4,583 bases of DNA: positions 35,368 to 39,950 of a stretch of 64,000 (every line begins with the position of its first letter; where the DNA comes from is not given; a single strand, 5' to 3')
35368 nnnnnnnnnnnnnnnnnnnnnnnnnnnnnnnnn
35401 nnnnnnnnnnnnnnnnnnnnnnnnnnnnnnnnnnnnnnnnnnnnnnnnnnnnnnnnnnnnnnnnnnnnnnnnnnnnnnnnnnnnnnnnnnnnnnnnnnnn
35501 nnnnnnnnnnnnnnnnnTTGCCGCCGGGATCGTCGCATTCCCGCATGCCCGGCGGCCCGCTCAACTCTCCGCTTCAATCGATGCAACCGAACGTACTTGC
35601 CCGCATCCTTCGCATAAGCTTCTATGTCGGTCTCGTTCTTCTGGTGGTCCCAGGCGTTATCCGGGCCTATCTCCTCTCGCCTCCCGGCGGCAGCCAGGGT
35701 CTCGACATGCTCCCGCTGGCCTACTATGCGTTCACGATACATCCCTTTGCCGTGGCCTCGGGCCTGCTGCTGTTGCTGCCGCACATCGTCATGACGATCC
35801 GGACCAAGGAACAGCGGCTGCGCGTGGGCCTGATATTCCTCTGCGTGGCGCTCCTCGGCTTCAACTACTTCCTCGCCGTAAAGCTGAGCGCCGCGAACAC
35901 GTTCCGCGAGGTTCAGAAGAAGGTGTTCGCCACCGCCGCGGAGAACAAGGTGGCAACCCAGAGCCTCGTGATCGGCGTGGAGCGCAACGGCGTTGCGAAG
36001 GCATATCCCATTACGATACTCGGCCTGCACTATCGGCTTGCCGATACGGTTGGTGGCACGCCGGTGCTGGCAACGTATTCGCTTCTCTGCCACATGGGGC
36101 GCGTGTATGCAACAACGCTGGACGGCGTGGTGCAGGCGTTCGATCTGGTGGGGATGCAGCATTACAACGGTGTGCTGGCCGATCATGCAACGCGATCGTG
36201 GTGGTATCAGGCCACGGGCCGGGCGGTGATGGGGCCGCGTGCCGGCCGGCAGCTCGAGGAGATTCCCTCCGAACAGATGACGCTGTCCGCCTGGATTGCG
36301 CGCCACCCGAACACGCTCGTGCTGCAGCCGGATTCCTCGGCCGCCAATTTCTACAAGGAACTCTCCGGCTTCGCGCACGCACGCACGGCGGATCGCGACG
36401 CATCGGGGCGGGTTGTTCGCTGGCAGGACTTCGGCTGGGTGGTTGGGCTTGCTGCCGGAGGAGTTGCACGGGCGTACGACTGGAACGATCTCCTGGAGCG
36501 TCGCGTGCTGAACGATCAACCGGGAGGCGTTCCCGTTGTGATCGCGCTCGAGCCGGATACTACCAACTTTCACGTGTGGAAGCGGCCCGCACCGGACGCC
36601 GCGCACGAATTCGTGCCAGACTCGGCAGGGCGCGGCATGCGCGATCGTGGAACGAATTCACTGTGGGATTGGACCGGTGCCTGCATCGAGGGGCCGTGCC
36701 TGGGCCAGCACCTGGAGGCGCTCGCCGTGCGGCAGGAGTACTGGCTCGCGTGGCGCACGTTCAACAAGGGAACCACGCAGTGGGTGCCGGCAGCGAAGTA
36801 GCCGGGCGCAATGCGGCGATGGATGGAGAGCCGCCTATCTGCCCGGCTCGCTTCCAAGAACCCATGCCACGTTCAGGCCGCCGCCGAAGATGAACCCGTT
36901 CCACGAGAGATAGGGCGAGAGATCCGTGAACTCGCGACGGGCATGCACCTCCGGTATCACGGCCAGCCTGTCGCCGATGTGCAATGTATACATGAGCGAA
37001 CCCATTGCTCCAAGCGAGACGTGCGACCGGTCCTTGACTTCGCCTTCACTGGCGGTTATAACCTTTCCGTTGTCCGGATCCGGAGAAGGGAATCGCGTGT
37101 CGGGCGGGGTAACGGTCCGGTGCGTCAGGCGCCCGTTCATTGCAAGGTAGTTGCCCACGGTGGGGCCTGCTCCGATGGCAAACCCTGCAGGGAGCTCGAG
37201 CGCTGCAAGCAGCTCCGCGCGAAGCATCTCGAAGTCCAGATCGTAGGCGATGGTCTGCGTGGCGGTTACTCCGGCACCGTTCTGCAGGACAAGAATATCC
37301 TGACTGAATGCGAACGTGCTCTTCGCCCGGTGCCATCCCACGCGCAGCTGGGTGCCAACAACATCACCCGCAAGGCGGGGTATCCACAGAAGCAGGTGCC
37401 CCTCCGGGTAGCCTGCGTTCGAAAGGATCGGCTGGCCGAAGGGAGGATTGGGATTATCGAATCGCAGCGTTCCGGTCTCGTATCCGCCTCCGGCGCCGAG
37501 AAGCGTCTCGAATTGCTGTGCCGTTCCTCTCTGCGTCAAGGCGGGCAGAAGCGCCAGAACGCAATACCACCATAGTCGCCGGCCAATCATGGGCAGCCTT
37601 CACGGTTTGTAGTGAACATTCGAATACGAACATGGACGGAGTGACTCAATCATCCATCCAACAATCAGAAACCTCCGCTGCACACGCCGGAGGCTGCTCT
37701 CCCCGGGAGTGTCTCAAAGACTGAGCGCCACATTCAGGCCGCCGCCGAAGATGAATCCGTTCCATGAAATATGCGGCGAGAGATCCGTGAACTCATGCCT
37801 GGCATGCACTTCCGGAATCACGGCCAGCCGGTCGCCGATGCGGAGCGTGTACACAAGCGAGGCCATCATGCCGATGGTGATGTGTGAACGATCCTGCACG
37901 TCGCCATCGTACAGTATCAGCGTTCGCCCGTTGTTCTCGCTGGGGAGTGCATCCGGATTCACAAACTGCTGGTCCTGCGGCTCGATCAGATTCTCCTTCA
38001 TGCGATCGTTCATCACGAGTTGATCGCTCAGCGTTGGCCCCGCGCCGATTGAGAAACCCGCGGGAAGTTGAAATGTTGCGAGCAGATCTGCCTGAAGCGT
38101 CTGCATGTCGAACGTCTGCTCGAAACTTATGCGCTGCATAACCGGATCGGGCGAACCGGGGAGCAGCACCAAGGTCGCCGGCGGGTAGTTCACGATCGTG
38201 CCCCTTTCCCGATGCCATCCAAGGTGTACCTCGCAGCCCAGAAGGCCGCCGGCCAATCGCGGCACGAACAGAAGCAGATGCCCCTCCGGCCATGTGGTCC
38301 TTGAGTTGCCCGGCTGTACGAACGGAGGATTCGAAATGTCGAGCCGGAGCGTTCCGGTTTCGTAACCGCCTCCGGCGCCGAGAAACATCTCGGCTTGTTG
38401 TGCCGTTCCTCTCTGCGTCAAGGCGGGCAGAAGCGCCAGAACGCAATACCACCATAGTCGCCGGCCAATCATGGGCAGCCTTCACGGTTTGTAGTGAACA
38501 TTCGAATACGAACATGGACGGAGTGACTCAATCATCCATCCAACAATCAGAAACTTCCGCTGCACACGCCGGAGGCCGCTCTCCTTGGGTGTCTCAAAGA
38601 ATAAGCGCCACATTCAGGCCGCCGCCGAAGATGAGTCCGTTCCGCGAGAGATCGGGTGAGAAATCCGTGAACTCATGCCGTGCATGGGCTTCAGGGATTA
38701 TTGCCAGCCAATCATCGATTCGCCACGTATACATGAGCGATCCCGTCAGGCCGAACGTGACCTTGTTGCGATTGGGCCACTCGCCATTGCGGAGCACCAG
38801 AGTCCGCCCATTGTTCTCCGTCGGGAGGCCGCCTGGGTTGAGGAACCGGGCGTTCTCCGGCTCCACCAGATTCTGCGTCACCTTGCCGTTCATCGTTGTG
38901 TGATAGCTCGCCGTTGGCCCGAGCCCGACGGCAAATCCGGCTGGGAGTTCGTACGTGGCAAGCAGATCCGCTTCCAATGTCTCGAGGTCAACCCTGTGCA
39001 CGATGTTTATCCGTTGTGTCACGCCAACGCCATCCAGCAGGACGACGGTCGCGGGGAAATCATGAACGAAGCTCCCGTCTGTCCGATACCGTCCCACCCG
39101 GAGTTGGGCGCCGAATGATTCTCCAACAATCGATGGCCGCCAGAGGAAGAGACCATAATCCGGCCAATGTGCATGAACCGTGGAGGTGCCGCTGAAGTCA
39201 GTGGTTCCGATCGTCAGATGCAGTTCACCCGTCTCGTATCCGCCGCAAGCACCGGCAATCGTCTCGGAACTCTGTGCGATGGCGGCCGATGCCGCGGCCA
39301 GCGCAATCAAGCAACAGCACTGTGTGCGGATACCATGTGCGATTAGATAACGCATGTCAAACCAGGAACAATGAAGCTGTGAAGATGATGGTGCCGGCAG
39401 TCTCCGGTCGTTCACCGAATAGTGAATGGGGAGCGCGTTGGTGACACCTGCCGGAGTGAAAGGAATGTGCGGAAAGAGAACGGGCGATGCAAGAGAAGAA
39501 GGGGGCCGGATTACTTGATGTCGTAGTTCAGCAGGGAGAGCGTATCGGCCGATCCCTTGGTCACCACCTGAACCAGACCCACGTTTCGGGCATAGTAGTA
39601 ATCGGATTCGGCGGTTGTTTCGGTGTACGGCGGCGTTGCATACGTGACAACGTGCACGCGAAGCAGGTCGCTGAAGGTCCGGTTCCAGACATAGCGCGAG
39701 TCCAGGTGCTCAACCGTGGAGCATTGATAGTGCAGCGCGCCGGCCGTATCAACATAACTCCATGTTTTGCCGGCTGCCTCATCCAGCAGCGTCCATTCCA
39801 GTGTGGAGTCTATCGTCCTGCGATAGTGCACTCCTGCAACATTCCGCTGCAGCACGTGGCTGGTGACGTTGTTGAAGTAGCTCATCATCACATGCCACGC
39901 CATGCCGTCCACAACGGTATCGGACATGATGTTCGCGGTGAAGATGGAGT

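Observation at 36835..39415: Three tandem paralogous secreted proteins with a ~240-bp near-identical block at two of the 5' ends (recent duplication or gene conversion)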

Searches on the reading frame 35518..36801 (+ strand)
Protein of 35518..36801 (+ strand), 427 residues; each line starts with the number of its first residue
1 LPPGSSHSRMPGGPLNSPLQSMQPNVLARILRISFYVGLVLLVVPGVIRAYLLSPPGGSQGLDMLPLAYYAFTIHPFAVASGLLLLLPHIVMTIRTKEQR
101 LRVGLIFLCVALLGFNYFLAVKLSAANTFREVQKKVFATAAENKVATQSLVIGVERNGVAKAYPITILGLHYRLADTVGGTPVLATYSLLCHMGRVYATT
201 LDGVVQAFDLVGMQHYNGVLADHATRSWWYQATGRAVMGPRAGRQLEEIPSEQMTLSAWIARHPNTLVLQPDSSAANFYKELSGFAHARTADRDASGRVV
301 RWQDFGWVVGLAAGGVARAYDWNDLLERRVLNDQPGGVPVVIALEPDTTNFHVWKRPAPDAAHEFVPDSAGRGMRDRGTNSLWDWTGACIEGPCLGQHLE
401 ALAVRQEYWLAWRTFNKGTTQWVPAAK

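Call 58: search_protein_families(library=pfam, proteins=[window:35518-36801:+], max_evalue=0.01)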
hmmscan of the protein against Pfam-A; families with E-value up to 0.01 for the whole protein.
window:35518-36801:+ (427 aa): 1 family
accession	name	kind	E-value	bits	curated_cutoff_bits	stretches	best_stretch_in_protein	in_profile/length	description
PF11376.13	DUF3179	-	1.7e-47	162.7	27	1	134-417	9-290/292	Protein of unknown function (DUF3179)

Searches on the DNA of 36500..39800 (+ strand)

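Call 47: search_rna_families(source=window, start=36500, end=39800, threshold=evalue, max_evalue=1)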
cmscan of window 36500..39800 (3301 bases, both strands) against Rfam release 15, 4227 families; matches with E-value up to 1: 0.
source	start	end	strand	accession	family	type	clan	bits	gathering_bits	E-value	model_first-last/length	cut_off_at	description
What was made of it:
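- On Gene conversion between paralogs (process): No Rfam element is present (call 47).
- Tried and rejected: An Rfam scan of the region found nothing (call 47), so the conserved spacer is not a known RNA element.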

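Call 48: search_dna_similar(query=window:36800-39500:+, collection=plasmids, mode=distant)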
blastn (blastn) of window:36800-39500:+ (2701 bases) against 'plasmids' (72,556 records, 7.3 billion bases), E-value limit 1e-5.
No match.
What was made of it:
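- Tried and rejected: A plasmid search found nothing (call 48), so there is no sign of mobility.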

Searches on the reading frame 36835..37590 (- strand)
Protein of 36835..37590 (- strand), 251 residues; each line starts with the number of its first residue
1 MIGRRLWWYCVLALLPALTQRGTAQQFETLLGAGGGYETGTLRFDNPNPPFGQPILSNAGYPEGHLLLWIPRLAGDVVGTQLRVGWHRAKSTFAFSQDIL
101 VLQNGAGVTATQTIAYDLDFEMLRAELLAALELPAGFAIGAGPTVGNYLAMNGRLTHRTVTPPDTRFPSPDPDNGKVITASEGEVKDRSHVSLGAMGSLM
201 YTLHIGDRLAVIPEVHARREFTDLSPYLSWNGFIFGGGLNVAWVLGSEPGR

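Call 4: search_protein_families(library=pfam, proteins=[window:36835-37590:-], max_evalue=1)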
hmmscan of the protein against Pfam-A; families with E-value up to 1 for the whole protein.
window:36835-37590:- (251 aa): 2 families
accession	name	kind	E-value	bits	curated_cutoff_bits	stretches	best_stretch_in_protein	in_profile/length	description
PF13505.12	OMP_b-brl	-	0.03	14.9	28.7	1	11-104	2-76/175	Outer membrane protein beta-barrel domain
PF25222.1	DUF7840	-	0.035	14.2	27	1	81-155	91-164/224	Domain of unknown function (DUF7840)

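Call 5: search_protein_families(library=ncbifam, proteins=[window:36835-37590:-], max_evalue=1)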
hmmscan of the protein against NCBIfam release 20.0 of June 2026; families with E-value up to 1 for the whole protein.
window:36835-37590:- (251 aa): 0 families

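Call 7: find_homologous_proteins(query=A1, max_evalue=0.001)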
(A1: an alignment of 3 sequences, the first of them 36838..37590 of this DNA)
Query A1 (3 sequences) (251 aa, profile of the alignment): 5 proteins with E <= 0.001 among 8000 candidates.
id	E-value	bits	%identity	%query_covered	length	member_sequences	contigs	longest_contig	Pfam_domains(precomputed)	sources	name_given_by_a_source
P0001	5.4e-133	460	47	87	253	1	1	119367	-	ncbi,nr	ncbi:MAG: hypothetical protein JST22_19880 [Bacteroidetes bacterium]|nr:hypothetical protein [Bacter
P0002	3.9e-126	437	55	86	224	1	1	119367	-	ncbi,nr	ncbi:MAG: hypothetical protein JST22_19875 [Bacteroidetes bacterium]|nr:hypothetical protein [Bacter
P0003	4.8e-120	418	100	93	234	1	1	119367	-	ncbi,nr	ncbi:MAG: hypothetical protein JST22_19870 [Bacteroidetes bacterium]|nr:hypothetical protein [Bacter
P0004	6.8e-115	401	55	100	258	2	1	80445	-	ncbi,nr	ncbi:MAG TPA: hypothetical protein VHI13_07085 [Candidatus Kapabacteria bacterium]|nr:hypothetical p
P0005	1.2e-5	43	25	37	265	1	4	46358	-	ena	-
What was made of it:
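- The source is a metagenome-assembled genome (call 7).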

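Call 11: find_encoding_contigs(protein=P0004, flank=10000, max_places=4)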
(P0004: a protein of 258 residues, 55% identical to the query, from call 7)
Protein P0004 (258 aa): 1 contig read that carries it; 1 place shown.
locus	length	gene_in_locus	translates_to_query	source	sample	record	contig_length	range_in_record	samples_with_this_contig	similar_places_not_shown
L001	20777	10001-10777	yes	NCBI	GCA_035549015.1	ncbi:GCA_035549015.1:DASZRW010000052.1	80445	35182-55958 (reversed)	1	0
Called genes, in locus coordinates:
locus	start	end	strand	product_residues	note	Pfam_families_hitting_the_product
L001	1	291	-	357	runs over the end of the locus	-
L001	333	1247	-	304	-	PF00494:SQS_PSY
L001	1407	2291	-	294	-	PF00494:SQS_PSY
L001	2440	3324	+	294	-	-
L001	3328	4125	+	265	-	PF07505:DUF5131, PF17338:GP88 (weak)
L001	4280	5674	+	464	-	PF01225:Mur_ligase, PF08245:Mur_ligase_M, PF02875:Mur_ligase_C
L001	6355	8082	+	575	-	PF05524:PEP-utilisers_N, PF00391:PEP-utilizers, PF02896:PEP-utilizers_C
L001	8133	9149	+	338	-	PF06267:DUF1028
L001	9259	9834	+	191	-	-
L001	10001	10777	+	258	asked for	-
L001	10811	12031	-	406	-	PF11376:DUF3179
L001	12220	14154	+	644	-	PF02156:Glyco_hydro_26 (weak), PF16656:Pur_ac_phosph_N (faint), PF00041:fn3 (weak), PF18962:Por_Secre_tail (weak)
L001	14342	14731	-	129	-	-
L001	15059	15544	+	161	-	PF13505:OMP_b-brl (weak)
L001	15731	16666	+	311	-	PF11412:DsbD_N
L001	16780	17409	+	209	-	PF08534:Redoxin, PF00578:AhpC-TSA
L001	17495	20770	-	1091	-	PF01963:TraB_PrgY_gumN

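Call 18: search_protein_families(library=pfam, proteins=[P0005], max_evalue=0.1)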
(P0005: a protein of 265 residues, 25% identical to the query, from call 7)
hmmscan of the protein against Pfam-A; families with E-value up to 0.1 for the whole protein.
P0005 (265 aa): 1 family
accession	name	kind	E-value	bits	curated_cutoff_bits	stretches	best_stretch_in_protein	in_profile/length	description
PF13568.12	OMP_b-brl_2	-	0.00069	20.2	27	1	63-242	38-171/175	Outer membrane protein beta-barrel domain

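Call 24: find_encoding_contigs(protein=P0001, flank=5000, max_places=6)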
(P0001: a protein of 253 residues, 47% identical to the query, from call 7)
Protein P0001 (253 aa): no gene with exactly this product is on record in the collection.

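Call 36: find_encoding_contigs(protein=P0005, flank=6000, max_places=3)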
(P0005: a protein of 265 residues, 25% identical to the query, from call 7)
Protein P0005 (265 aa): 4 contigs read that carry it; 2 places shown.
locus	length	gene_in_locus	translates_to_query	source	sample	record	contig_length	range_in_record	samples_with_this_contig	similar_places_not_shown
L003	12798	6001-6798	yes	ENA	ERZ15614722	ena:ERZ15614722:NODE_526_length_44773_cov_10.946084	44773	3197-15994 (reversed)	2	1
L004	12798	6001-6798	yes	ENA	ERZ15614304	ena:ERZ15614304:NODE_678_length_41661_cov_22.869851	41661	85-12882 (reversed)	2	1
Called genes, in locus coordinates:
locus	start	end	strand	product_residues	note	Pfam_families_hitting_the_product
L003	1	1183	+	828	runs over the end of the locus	PF07676:PD40, PF26550:Tricorn_2nd (faint), PF07676:PD40, PF00691:OmpA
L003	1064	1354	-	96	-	-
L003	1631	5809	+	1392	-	PF17517:IgGFc_binding, PF12371:TMEM131_like_N (faint), PF15780:ASH (faint), PF22073:Cep192_D4 (faint), PF22544:HYDIN_VesB_CFA65-like_Ig (faint), PF18962:Por_Secre_tail (weak)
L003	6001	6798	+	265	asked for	-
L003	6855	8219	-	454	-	PF01266:DAO (faint), PF01593:Amino_oxidase, PF12831:FAD_oxidored (weak), PF13450:NAD_binding_8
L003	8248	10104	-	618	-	PF02574:S-methyl_trans, PF02219:MTHFR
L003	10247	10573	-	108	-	PF13442:Cytochrome_CBB3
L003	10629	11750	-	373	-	PF00174:Oxidored_molyb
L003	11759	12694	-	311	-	-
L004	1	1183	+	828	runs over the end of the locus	PF07676:PD40, PF26550:Tricorn_2nd (faint), PF07676:PD40, PF00691:OmpA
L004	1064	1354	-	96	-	-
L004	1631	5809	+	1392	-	PF17517:IgGFc_binding, PF12371:TMEM131_like_N (faint), PF15780:ASH (faint), PF22073:Cep192_D4 (faint), PF22544:HYDIN_VesB_CFA65-like_Ig (faint), PF18962:Por_Secre_tail (weak)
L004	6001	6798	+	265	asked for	-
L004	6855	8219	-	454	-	PF01266:DAO (faint), PF01593:Amino_oxidase, PF12831:FAD_oxidored (weak), PF13450:NAD_binding_8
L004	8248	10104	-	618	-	PF02574:S-methyl_trans, PF02219:MTHFR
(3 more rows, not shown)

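Call 50: find_encoding_contigs(protein=P0003, flank=5000, max_places=6)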
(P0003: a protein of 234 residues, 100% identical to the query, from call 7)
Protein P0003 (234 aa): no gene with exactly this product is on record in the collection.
